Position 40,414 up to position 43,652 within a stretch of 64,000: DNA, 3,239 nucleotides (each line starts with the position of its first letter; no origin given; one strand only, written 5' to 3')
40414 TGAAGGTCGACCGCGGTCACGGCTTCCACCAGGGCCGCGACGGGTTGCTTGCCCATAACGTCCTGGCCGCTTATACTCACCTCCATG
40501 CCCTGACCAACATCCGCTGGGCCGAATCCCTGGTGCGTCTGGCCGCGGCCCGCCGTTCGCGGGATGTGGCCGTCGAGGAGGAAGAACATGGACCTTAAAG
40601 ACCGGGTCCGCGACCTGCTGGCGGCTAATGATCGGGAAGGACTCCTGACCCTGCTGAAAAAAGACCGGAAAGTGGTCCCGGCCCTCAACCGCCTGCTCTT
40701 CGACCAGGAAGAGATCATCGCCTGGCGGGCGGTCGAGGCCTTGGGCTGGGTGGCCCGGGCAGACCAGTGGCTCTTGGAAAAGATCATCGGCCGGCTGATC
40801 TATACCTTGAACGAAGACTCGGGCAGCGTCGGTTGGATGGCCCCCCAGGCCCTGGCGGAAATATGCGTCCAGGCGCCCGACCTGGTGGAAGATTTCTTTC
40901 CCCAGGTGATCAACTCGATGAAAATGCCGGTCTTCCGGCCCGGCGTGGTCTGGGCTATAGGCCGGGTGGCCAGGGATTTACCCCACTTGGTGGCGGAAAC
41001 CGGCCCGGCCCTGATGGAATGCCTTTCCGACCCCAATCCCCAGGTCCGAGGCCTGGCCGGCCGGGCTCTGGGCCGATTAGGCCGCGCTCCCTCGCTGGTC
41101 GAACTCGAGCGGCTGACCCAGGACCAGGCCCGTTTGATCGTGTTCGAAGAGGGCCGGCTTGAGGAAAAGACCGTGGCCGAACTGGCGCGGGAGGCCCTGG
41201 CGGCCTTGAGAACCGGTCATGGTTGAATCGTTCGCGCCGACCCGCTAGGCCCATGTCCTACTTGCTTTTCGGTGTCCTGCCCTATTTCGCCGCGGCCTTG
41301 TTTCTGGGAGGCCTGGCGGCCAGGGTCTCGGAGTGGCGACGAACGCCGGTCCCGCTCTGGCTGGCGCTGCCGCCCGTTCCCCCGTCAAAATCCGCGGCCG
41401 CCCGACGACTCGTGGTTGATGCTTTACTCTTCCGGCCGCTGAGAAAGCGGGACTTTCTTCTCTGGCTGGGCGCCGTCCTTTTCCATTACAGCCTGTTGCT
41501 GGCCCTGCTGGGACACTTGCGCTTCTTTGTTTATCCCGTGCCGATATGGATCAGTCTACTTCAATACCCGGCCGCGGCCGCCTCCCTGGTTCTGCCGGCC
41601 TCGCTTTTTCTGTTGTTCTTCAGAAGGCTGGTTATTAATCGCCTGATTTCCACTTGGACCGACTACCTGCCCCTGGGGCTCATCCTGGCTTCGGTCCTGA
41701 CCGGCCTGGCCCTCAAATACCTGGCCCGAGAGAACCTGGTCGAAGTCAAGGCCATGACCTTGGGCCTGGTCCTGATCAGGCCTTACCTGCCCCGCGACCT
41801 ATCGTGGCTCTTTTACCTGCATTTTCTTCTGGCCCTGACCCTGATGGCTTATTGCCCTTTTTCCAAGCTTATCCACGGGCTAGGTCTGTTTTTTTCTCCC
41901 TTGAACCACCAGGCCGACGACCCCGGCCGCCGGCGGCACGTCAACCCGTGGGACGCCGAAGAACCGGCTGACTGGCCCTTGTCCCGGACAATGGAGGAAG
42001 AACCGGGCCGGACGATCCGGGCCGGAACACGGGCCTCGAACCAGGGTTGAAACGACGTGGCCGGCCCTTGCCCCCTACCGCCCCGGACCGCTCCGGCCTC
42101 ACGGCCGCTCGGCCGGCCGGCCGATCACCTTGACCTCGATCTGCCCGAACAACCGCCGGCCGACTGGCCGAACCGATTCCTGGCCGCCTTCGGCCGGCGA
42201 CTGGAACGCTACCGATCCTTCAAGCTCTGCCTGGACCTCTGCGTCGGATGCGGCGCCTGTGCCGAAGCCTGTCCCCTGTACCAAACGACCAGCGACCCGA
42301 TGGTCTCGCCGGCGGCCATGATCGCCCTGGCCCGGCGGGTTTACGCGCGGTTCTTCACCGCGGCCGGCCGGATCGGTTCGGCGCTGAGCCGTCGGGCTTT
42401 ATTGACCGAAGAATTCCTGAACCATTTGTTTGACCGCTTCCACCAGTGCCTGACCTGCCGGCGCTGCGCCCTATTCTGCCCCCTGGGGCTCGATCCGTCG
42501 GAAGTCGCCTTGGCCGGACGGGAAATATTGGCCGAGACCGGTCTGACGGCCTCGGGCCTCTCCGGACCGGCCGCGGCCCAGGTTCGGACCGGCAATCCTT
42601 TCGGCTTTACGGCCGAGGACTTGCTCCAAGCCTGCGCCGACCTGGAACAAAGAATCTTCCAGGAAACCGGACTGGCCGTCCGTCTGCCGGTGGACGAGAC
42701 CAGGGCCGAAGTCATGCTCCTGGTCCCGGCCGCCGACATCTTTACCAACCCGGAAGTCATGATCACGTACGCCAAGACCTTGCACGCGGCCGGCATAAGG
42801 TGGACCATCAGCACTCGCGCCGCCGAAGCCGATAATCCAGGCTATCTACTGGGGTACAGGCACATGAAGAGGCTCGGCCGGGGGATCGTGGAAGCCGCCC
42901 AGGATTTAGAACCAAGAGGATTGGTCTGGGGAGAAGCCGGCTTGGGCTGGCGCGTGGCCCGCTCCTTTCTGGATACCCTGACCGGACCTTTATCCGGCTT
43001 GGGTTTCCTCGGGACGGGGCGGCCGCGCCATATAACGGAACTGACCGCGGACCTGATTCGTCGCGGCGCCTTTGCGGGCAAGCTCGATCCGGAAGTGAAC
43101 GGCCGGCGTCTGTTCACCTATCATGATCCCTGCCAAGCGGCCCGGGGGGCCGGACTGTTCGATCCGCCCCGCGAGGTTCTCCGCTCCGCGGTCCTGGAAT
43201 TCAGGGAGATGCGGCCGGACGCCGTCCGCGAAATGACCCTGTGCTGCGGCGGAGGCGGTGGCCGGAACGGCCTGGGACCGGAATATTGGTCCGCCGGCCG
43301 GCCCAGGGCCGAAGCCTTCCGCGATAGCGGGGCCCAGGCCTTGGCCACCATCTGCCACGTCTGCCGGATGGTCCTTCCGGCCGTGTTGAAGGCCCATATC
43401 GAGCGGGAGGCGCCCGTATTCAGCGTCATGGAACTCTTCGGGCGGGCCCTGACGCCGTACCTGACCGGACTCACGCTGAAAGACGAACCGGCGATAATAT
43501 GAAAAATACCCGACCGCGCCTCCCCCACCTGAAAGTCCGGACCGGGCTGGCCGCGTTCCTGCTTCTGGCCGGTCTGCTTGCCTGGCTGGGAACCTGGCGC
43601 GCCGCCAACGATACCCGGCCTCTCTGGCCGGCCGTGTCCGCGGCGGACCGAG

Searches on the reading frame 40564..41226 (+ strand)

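Call 18: search_protein_families(library=pfam, proteins=[window:40564-41226:+], max_evalue=0.00001)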
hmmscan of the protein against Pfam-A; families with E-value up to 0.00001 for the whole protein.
window:40564-41226:+ (220 aa): 4 families
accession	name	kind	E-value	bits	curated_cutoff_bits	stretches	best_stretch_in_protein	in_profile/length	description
PF13646.12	HEAT_2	-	1.1e-11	45.2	27.7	0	128-188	20-74/88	HEAT repeats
PF13513.12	HEAT_EZ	-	1.7e-10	41.6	27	1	125-172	4-55/55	HEAT-like repeat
PF02985.28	HEAT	-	1.4e-06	28.5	23.5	0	148-173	3-28/31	HEAT repeat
PF12717.13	Cnd1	-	7.6e-06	26.5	26.4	0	131-192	9-67/162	non-SMC mitotic condensation complex subunit 1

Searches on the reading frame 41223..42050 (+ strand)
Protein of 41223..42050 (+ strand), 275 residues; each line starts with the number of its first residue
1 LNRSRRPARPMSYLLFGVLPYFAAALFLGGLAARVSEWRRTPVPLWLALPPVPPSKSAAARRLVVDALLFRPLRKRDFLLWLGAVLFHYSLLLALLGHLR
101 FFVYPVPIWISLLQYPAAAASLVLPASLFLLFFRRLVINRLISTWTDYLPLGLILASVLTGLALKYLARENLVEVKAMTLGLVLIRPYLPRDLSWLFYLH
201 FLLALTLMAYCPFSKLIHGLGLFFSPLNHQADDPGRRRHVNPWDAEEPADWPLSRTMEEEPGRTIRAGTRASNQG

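Call 18: search_protein_families(library=pfam, proteins=[window:41223-42050:+], max_evalue=0.00001)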
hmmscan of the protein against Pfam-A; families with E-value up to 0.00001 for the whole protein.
window:41223-42050:+ (275 aa): 1 family
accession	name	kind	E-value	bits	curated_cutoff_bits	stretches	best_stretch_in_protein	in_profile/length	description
PF02665.19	Nitrate_red_gam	-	2.4e-14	53.9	22.9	1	79-220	43-200/217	Nitrate reductase gamma subunit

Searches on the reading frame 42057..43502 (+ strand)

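Call 18: search_protein_families(library=pfam, proteins=[window:42057-43502:+], max_evalue=0.00001)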
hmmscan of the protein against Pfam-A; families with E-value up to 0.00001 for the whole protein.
window:42057-43502:+ (481 aa): 4 families
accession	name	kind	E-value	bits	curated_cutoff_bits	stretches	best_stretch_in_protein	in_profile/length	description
PF13183.11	Fer4_8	-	7.1e-11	42.9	27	1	60-144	3-67/68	4Fe-4S dicluster domain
PF02754.22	CCG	-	1.6e-10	41.4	20.6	1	354-440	2-84/85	Cysteine-rich domain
PF13534.11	Fer4_17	-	2.3e-07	31.7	22.2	1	62-146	2-61/61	4Fe-4S dicluster domain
PF13237.11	Fer4_10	-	4.6e-07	30.1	25.5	0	60-74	7-21/53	4Fe-4S dicluster domain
